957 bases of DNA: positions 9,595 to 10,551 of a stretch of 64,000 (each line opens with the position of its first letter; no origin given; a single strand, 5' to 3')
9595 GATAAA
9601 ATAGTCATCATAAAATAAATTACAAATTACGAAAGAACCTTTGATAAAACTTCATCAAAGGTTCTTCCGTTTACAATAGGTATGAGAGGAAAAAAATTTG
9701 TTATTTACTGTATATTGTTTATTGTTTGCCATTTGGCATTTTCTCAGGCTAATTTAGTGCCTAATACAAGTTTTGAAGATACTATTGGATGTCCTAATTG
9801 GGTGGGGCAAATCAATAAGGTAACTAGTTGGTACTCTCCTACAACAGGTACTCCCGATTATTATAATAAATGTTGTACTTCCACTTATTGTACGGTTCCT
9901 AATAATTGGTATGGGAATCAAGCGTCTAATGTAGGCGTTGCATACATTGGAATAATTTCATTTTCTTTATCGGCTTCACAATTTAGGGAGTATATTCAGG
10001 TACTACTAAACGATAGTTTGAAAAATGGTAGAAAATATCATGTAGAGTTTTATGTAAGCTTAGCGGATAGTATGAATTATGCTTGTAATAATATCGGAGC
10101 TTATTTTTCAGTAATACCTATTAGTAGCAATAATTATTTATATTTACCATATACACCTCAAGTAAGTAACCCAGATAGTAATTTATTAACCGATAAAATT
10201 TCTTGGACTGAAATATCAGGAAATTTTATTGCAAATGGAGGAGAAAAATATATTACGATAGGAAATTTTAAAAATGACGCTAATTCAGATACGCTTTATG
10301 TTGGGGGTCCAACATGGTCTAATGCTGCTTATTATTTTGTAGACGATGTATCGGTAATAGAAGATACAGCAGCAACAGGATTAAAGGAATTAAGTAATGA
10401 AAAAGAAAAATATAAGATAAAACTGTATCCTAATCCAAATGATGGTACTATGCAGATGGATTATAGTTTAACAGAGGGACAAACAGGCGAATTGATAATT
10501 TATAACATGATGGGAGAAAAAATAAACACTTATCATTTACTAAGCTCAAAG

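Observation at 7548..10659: Tandem, recently homogenised T9SS cargo gene triplet with diverged N-terminal jelly-roll-like domains and a relic of a fourth copy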

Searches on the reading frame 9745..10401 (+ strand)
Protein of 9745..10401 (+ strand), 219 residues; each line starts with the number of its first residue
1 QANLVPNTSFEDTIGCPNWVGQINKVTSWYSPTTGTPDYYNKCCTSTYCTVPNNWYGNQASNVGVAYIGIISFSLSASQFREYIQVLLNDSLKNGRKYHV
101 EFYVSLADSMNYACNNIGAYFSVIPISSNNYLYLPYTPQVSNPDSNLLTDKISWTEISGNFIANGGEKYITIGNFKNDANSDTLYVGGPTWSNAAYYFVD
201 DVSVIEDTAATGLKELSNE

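Call 10: find_homologous_proteins(query=window:9745-10401:+)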
Query seq(219 aa) (219 aa): 1011 proteins with E <= 0.001 among 1153 candidates; the best 120 are listed.
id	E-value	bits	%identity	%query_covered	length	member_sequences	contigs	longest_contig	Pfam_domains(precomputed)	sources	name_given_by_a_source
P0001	9.5e-144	495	100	100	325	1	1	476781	PF18962.8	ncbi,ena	-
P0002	3.3e-85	303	63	100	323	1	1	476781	PF18962.8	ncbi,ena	-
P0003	2.6e-62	229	54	99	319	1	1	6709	PF18962.8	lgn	-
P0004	1.6e-61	226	54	99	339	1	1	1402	PF18962.8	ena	-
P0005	1.9e-60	222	56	93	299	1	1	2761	PF18962.8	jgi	-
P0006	4.3e-60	221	52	100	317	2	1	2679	PF13585.13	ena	-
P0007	2.8e-59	219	52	100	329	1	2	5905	PF18962.8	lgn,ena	-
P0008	1.6e-58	216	54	93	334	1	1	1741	PF13585.13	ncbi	-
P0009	3.7e-58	215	52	100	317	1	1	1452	PF18962.8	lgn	-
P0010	5.2e-57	211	50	94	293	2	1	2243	PF18962.8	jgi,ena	-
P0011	5.3e-57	211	51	98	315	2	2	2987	PF18962.8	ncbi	-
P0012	1.0e-56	210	51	98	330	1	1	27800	PF18962.8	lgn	-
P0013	1.6e-56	210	66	68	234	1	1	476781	PF18962.8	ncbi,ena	-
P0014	1.9e-56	209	53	99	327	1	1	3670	PF18962.8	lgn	-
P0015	3.0e-56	209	51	98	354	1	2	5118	PF13585.13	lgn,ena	-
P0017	5.3e-56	208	50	100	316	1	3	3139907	PF18962.8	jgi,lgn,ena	jgi:OOP family OmpA-OmpF porin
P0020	2.0e-55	206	50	99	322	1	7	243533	PF18962.8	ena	-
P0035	8.3e-54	201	51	94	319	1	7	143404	PF18962.8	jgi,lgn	jgi:OOP family OmpA-OmpF porin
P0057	9.3e-52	194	49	94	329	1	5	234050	PF18962.8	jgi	jgi:hypothetical protein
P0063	3.1e-51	192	48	93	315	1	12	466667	PF18962.8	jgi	jgi:hypothetical protein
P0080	2.1e-50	190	50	93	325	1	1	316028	PF18962.8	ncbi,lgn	-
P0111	2.3e-48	183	46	96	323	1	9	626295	PF18962.8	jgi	jgi:hypothetical protein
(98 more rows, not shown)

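Call 13: find_encoding_contigs(protein=P0001, flank=10000, max_places=3)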
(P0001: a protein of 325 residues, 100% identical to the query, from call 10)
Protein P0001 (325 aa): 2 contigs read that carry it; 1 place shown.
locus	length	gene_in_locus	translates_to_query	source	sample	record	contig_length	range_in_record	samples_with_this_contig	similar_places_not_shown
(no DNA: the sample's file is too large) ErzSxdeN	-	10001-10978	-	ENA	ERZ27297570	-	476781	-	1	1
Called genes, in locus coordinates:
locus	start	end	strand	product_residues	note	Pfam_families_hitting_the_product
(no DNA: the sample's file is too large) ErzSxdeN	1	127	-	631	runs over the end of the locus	PF20695:UbiD_N, PF01977:UbiD, PF20696:UbiD_C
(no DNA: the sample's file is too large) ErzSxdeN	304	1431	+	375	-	PF00712:DNA_pol3_beta, PF02767:DNA_pol3_beta_2, PF02768:DNA_pol3_beta_3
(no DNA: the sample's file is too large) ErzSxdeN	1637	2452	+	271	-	PF00027:cNMP_binding, PF13545:HTH_Crp_2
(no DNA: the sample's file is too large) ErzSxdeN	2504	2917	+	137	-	PF01242:PTPS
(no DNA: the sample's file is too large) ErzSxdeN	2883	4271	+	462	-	PF04055:Radical_SAM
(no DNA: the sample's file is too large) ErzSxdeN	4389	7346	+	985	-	PF25778:DUF7948, PF06739:SBBP (faint), PF18962:Por_Secre_tail (faint)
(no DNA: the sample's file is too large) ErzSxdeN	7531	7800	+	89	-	-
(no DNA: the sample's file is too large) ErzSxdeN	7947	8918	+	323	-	PF18962:Por_Secre_tail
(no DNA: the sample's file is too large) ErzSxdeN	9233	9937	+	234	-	PF18962:Por_Secre_tail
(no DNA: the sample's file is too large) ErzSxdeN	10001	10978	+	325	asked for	PF18962:Por_Secre_tail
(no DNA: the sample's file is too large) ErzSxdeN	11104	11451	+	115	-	PF01527:HTH_Tnp_1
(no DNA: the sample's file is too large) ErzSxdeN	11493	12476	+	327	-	PF13384:HTH_23 (weak), PF13518:HTH_28 (weak), PF13551:HTH_29 (weak), PF13565:HTH_32, PF00665:rve, PF13683:rve_3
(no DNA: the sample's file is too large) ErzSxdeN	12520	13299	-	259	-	PF05147:LANC_like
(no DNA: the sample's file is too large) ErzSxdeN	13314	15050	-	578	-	PF17816:PDZ_4 (faint), PF03572:Peptidase_S41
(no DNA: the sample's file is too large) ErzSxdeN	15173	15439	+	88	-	PF13683:rve_3 (weak)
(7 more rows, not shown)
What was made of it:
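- The source is a MAG contig (ENA ERZ27297570, 476,781 bp; call 13).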

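Call 16: search_solved_structures(query=A3, max_evalue=10, show_alignments=2)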
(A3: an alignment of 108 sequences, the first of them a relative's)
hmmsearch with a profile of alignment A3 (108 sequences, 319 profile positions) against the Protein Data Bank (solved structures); distinct sequences matched with E-value up to 10: 12.
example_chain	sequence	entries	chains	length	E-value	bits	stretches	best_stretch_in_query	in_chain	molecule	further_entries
8glk_D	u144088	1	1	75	9.4e-10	41.4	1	241-318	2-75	Endonuclease I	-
7pzj_A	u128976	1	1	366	2.9e-07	33.3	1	235-312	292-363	Lipase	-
8glj_D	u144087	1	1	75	2.9e-07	33.3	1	241-317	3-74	Por secretion system C-terminal sorting domain-containing protein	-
8h97_A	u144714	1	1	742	2.1e-06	30.4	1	230-318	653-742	Beta-agarase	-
5jvk_A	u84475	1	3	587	4.5e-06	29.3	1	225-317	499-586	Uncharacterized protein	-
9whd_A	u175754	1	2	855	7.8e-06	28.5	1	231-312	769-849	GH167 glycoside hydrolase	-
8qb1_A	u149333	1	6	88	0.002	20.6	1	241-317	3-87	Mirolase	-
8a9o_A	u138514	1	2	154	0.058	15.8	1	204-274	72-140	DpA polyamine acetyltransferase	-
5ag8_A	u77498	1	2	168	0.13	14.7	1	220-317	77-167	GINGIPAIN R2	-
8a9n_A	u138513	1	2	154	0.14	14.6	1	204-274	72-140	Acetyltransferase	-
5hfs_A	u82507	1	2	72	0.22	13.9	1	263-317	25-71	Gingipain R2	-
7pq4_A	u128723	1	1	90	0.25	13.7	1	262-317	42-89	Arginine-specific cysteine proteinase (Arg-gingipain)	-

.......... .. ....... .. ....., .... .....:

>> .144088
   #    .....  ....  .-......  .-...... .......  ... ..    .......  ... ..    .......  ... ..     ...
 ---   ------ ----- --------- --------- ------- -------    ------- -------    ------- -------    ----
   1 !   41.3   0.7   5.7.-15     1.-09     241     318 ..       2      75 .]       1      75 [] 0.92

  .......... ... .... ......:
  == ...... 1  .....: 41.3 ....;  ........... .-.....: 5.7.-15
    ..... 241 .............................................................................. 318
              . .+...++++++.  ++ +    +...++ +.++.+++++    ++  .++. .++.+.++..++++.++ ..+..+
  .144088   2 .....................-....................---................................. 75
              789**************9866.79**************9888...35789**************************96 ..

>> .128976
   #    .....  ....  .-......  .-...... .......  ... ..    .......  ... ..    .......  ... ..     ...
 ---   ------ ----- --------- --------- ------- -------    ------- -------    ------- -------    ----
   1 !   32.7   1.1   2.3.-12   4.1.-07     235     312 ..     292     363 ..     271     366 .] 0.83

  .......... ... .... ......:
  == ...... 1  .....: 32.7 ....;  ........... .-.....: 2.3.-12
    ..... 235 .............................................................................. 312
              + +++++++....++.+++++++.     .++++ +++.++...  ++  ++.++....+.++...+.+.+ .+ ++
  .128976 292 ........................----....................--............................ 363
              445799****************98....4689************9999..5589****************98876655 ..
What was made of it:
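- Tried and rejected: Only CTD hits were returned, with nothing for the N-domain even at E<=10 (call 16).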

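Call 17: find_related_loci(query=A3, collection=genome_contigs, flank=8000)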
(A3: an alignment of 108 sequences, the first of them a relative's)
Query A3 (325 aa) in genome_contigs; peptide patterns used: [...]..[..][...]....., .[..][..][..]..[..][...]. (x = any residue, [..] = any of these).
599 stretches matched a pattern (row limit reached: there are more); 583 encode a relative of the query (tblastn E <= 1e-3); the best 80 are kept; 79 distinct loci.
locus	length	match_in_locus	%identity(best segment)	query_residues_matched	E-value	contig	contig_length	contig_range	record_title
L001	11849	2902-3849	45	12-325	2e-74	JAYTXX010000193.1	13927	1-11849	MAG: Bacteroidota bacterium isolate GFS_6009 GFS_6009_192, whole genome shotgun sequence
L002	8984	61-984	44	10-325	1e-73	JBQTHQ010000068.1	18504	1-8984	MAG: Bacteroidota bacterium isolate SAW253 c_000000119659, whole genome shotgun sequence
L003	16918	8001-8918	43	6-322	6e-69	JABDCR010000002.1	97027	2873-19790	MAG: Bacteroidetes bacterium isolate BWMinHeated_Nextera92_MAG1 3300020830.a:Ga0207160_1004, whole genome shotgun sequen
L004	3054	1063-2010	42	4-323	3e-68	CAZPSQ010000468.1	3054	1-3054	MAG TPA_asm: uncultured Brevifollis sp. isolate SRP107338_co1_24 genome assembly, contig: NODE_53131_length_3054_cov_22.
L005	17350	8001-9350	39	1-325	8e-66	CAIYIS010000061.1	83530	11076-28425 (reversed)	MAG: uncultured Bacteroidetes bacterium isolate Kiruna_bin-09093 genome assembly, contig: bin-09093:61/85, whole genome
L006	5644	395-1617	39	2-325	4e-63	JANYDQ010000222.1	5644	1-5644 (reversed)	MAG: Bacteroidetes bacterium isolate 336R_metabinner_73_sub 336R_k141_1232734, whole genome shotgun sequence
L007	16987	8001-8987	34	2-325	1e-62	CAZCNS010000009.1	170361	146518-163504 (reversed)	MAG TPA_asm: uncultured Chryseobacterium sp. isolate SRP319275_co3_67 genome assembly, contig: NODE_115_length_170361_co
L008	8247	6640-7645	51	5-325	6e-61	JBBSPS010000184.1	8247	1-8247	MAG: Bacteroidia bacterium isolate LS6_sbin.61 LS6_sbin.61_K_1370196_L_8247_cov_8.9773, whole genome shotgun sequence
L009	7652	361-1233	40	16-314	3e-60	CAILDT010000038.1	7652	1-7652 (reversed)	MAG: uncultured Bacteroidetes bacterium isolate LinL4_bin-1161 genome assembly, contig: bin-1161:038/994, whole genome s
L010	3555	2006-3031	46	8-325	2e-59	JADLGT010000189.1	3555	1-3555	MAG: Bacteroidia bacterium isolate SJ452 c_000000924882, whole genome shotgun sequence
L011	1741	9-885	51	5-325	1e-61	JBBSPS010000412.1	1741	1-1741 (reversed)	MAG: Bacteroidia bacterium isolate LS6_sbin.61 LS6_sbin.61_K_837298_L_1741_cov_10.0056, whole genome shotgun sequence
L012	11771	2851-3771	43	1-322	2e-58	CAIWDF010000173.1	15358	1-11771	MAG: uncultured Bacteroidetes bacterium isolate Day2-2_bin-746 genome assembly, contig: bin-746:173/312, whole genome sh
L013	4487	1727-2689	35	1-322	4e-58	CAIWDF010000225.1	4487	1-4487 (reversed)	MAG: uncultured Bacteroidetes bacterium isolate Day2-2_bin-746 genome assembly, contig: bin-746:225/312, whole genome sh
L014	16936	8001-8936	37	7-325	1e-57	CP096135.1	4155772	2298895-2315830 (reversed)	MAG: Sphingobacteriales bacterium JAD_PAG50586_3 chromosome, complete genome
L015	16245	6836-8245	36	12-325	4e-56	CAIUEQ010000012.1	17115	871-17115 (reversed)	MAG: uncultured Bacteroidetes bacterium isolate Ki3-D2_bin-0761 genome assembly, contig: bin-0761:012/389, whole genome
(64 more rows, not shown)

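Call 23: predict_structure(alignment_id=A3)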
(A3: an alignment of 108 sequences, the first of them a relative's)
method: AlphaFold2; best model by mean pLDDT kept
length: 325 residues; sequences in the alignment: 108
mean_pLDDT: 94.3   pTM: 0.74
mean pLDDT of the five models: 94.3, 94.0, 93.9, 93.6, 92.9
residues with pLDDT >= 90: 284; 70-90: 28; 50-70: 10; < 50: 3
segments of 3 or more residues with pLDDT < 50: 233-235
pLDDT, mean of each block of 10 residues (from residue 1): 83 82 92 98 98 98 98 97 98 98 98 95 98 98 98 98 96 98 97 98 95 95 93 55 92 97 96 97 97 95 97 90 96
secondary structure, 60 per line:
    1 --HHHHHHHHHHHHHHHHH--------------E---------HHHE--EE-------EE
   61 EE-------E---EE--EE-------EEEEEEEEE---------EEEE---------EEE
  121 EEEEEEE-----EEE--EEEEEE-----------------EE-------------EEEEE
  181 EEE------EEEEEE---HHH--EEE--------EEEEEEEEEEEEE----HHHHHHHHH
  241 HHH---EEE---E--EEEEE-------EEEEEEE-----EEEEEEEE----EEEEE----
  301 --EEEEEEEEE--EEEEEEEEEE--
elements in order: H3-19 E59-62 E87-95 E105-108 E118-127 E133-135 E138-143 E176-183 E190-195 E204-206 E215-227 H232-243 E247-249 E256-260 E268-274 E280-287 E292-296 E303-311 E314-323
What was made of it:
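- AF2 pLDDT 94.3 (call 23).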

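Call 42: search_protein_families(library=pfam, alignment_id=A3, max_evalue=0.01)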
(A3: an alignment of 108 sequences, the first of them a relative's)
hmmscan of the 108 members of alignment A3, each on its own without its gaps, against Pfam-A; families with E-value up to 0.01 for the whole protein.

A. member 1, P0001 (325 aa): 2 families
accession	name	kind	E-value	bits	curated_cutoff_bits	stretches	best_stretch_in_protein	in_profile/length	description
PF18962.6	Por_Secre_tail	-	2.5e-11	44.2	27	1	248-323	1-75/75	Secretion system C-terminal sorting domain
PF02018.23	CBM_4_9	-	0.0079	17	25.9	0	74-130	15-76/136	Carbohydrate binding domain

B. families by the number of members that match (of 108 scanned): 11 families
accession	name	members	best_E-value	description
PF18962.6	Por_Secre_tail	92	1.1e-16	Secretion system C-terminal sorting domain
PF13585.12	CHU_C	24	6.1e-25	CHU_C Type IX secretion signal domain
PF02018.23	CBM_4_9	10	0.0005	Carbohydrate binding domain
PF11589.14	DUF3244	5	6.4e-05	Domain of unknown function (DUF3244)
PF13860.13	FlgD_ig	4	0.00033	FlgD Ig-like domain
PF16967.11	TcfC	2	0.0002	E-set like domain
PF10221.14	Mat89Bb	1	0.0056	Cell cycle and development regulator Mat89Bb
PF04700.17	Baculo_gp41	1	0.0057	Structural glycoprotein p40/gp41 conserved region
PF19618.4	DUF6123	1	0.0058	Family of unknown function (DUF6123)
PF10080.14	FtrD-like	1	0.0058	Membrane iron-sulfur containing protein FtrD-like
PF14504.11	CAP_assoc_N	1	0.007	CAP-associated N-terminal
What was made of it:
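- On CBM_4_9 / CAZy CBM4-9-16-22-61 type modules: Among 108 relatives, 10 have weak hits with a best E-value of 5e-4 (call 42).
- Weak PF02018 hits in 10 of 108 relatives (call 42).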

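Call 46: find_encoding_contigs(protein=P0017, flank=8000, max_places=2)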
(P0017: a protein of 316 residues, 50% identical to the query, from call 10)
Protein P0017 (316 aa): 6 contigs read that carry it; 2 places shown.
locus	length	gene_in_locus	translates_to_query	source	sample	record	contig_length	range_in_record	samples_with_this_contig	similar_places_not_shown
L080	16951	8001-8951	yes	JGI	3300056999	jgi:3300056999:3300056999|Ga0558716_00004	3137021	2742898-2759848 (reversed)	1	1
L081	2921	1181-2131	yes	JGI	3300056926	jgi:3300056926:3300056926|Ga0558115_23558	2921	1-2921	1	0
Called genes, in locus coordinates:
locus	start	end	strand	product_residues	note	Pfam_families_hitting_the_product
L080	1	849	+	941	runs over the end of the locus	-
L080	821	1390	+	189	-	PF13527:Acetyltransf_9, PF00583:Acetyltransf_1, PF13508:Acetyltransf_7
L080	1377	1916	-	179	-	-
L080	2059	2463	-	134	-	-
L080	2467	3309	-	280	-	PF01063:Aminotran_4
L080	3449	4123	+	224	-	PF00574:CLP_protease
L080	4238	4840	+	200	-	-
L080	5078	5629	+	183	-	PF22285:DUF6962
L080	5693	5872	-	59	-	-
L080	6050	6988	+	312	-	-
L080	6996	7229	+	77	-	-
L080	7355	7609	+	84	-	-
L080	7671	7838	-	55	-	PF01381:HTH_3, PF12844:HTH_19, PF13443:HTH_26 (weak), PF13560:HTH_31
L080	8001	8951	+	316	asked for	PF18962:Por_Secre_tail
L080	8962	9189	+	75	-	-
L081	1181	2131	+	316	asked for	PF18962:Por_Secre_tail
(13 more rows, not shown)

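Call 47: find_encoding_contigs(protein=P0063, flank=8000, max_places=2)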
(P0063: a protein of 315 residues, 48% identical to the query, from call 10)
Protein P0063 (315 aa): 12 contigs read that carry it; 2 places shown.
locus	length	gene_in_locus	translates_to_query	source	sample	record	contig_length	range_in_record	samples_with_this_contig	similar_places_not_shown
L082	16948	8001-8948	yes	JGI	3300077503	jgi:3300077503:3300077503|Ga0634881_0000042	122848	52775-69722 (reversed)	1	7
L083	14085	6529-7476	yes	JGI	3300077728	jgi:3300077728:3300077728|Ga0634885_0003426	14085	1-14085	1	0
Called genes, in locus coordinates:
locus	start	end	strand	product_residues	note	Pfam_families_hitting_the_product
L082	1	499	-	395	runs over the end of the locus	-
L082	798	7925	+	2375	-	PF01436:NHL (faint), PF25021:TEN_NHL (faint), PF19081:Ig_7 (faint), PF18962:Por_Secre_tail (weak)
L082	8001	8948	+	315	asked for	PF18962:Por_Secre_tail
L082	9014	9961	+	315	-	PF18962:Por_Secre_tail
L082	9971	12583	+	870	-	PF13573:SprB, PF24595:DUF7619, PF18962:Por_Secre_tail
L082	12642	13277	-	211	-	-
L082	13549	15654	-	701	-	PF21957:Zn_ribbon_16, PF19898:DUF6371, PF05272:VapE-like_dom, PF19263:DUF5906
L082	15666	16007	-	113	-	PF12728:HTH_17 (weak)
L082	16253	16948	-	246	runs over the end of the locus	-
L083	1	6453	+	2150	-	?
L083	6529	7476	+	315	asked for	PF18962:Por_Secre_tail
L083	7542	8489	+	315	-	PF18962:Por_Secre_tail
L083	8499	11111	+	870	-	PF13573:SprB, PF24595:DUF7619, PF18962:Por_Secre_tail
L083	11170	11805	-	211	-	-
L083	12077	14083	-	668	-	?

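Call 48: find_encoding_contigs(protein=P0111, flank=8000, max_places=2)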
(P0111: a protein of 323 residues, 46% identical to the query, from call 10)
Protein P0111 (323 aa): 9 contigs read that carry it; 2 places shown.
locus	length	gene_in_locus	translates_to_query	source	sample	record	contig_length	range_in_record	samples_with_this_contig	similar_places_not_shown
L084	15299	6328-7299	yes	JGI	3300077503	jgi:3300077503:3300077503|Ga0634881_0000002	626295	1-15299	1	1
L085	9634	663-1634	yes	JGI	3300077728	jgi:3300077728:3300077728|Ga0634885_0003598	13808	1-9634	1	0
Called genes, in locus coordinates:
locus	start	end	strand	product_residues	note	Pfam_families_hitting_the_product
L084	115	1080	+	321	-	PF18962:Por_Secre_tail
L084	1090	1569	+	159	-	-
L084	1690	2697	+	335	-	PF18962:Por_Secre_tail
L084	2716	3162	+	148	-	-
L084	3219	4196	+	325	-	PF18962:Por_Secre_tail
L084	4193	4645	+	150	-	-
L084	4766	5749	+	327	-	PF18962:Por_Secre_tail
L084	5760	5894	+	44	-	-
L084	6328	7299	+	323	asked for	PF18962:Por_Secre_tail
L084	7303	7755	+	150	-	-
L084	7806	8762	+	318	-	PF18962:Por_Secre_tail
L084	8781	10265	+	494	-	-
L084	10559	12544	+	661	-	PF13884:Peptidase_S74, PF18962:Por_Secre_tail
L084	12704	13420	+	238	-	-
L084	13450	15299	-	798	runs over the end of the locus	PF13620:CarboxypepD_reg, PF13715:CarbopepD_reg_2, PF07715:Plug (weak), PF00593:TonB_dep_Rec_b-barrel, PF14905:OMP_b-brl_3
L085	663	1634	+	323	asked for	PF18962:Por_Secre_tail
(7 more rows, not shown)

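Call 52: search_protein_representatives(alignment_id=A4)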
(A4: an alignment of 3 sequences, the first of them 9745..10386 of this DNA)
Query: 3 sequences, 211 profile positions. Proteins with E-value up to 0.001 (for the whole library): 12403; up to 1e-10: 9683; up to 1e-30: 3117. The best 150 are listed.
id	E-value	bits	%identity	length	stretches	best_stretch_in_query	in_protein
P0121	1.9e-123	426.3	-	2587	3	1-205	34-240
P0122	2.1e-122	423.0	-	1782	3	1-205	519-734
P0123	1.8e-121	419.9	-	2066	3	2-205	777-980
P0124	1.6e-120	416.8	-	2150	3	1-204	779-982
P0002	2.2e-120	416.4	-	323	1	1-210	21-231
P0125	4.4e-119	412.1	-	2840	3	1-204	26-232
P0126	6.7e-119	411.5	-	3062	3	2-204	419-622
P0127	2.1e-116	403.4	-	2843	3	1-204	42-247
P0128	2.0e-115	400.2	-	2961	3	1-204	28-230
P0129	6.7e-113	391.9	-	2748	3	1-205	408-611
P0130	2.6e-112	390.0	-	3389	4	1-203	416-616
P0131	1.6e-111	387.4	-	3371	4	1-203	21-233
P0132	3.3e-111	386.4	-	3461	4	2-205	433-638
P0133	5.2e-111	385.7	-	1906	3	1-203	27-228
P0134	3.0e-110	383.3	-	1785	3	1-206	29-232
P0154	1.2e-71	257.1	-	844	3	2-208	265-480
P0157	4.7e-67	242.1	-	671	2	2-210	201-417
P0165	3.0e-64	232.9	-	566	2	1-203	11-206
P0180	1.1e-60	221.3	-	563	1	2-205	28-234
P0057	1.1e-60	221.3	-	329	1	1-205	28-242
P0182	1.8e-60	220.6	-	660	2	1-207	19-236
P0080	2.2e-60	220.3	-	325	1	2-203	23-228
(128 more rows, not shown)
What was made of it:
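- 12,403 representatives at E<=1e-3 (call 52).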
